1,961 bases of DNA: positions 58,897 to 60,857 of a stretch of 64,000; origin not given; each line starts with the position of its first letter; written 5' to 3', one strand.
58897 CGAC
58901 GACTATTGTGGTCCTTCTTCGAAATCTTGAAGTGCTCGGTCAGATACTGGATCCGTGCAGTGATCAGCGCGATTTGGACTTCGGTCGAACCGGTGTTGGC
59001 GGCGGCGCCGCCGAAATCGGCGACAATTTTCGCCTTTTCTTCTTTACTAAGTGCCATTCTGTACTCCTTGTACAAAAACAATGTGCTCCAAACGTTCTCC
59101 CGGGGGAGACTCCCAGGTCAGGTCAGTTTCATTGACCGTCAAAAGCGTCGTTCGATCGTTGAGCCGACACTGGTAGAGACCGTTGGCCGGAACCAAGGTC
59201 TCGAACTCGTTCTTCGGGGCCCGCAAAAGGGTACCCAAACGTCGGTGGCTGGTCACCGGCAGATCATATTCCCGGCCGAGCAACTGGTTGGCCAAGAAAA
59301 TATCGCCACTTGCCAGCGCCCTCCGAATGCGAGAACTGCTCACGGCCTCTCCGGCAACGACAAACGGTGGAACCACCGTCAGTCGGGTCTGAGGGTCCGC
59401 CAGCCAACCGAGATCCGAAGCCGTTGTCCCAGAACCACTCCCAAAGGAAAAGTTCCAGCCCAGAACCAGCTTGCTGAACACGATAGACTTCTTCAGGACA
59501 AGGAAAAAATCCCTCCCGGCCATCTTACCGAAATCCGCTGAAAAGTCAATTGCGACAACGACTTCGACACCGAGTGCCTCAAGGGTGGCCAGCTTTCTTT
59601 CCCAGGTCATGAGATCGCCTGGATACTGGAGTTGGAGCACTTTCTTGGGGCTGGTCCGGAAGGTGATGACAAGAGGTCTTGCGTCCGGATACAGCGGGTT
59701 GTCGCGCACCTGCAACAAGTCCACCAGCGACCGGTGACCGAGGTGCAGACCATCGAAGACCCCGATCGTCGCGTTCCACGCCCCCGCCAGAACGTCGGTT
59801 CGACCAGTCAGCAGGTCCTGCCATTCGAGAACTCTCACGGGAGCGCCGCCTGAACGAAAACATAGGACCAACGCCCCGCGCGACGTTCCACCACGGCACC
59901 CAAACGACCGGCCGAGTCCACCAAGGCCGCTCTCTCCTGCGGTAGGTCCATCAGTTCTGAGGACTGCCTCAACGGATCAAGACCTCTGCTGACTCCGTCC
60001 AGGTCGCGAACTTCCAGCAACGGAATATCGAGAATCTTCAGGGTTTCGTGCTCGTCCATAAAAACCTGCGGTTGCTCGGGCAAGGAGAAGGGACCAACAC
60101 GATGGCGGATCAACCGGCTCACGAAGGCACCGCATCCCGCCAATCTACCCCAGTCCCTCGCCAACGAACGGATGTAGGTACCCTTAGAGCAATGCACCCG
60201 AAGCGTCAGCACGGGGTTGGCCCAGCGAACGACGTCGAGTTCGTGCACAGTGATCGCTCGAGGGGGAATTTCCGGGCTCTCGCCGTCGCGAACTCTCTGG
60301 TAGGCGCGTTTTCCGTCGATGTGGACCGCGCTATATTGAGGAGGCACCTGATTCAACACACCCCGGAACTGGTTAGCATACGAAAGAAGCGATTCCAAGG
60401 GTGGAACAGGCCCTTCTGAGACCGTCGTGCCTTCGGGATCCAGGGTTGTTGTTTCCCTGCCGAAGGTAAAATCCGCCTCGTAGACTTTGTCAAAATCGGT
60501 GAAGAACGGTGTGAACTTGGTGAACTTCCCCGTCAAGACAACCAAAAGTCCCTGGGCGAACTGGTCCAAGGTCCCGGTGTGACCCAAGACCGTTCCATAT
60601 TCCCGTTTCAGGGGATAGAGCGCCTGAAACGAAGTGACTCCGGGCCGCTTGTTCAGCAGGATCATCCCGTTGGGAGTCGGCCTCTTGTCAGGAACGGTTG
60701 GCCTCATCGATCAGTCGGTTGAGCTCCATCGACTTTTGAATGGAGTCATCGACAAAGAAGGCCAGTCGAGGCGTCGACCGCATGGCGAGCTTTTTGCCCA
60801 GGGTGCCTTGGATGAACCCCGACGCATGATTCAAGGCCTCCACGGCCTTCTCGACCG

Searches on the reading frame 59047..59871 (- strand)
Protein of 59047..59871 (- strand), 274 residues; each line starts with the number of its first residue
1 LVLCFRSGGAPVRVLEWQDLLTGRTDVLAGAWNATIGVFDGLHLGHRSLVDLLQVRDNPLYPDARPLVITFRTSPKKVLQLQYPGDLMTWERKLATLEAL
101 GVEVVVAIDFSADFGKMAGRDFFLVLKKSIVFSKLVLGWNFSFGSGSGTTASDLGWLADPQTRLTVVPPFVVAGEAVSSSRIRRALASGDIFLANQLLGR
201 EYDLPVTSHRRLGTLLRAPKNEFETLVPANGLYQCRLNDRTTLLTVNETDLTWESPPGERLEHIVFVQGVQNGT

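Call 59: search_protein_families(library=pfam, proteins=[window:59047-59871:-], max_evalue=0.00001)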
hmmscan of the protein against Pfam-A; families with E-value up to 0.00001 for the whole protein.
window:59047-59871:- (274 aa): 1 family
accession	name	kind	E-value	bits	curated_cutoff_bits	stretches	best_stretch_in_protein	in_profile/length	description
PF06574.18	FAD_syn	-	2e-26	93.1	27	1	34-181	10-158/158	FAD synthetase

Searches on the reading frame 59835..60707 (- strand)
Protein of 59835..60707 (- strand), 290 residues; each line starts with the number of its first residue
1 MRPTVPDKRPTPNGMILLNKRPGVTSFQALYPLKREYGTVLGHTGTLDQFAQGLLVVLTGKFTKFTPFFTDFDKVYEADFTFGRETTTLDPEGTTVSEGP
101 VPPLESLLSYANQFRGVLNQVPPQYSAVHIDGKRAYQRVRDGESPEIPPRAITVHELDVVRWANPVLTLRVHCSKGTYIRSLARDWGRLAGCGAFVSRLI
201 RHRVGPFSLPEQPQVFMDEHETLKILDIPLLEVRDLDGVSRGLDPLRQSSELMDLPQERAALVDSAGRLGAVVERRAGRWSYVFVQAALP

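Call 59: search_protein_families(library=pfam, proteins=[window:59835-60707:-], max_evalue=0.00001)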
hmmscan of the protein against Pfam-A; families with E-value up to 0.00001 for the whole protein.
window:59835-60707:- (290 aa): 2 families
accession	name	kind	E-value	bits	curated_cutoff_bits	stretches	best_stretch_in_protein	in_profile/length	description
PF01509.24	TruB_N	-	1.3e-43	149.4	27.3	1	41-179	9-149/149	TruB family pseudouridylate synthase (N terminal domain)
PF16198.10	TruB_C_2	-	9.5e-06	26.1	29.3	0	180-216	1-35/66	tRNA pseudouridylate synthase B C-terminal domain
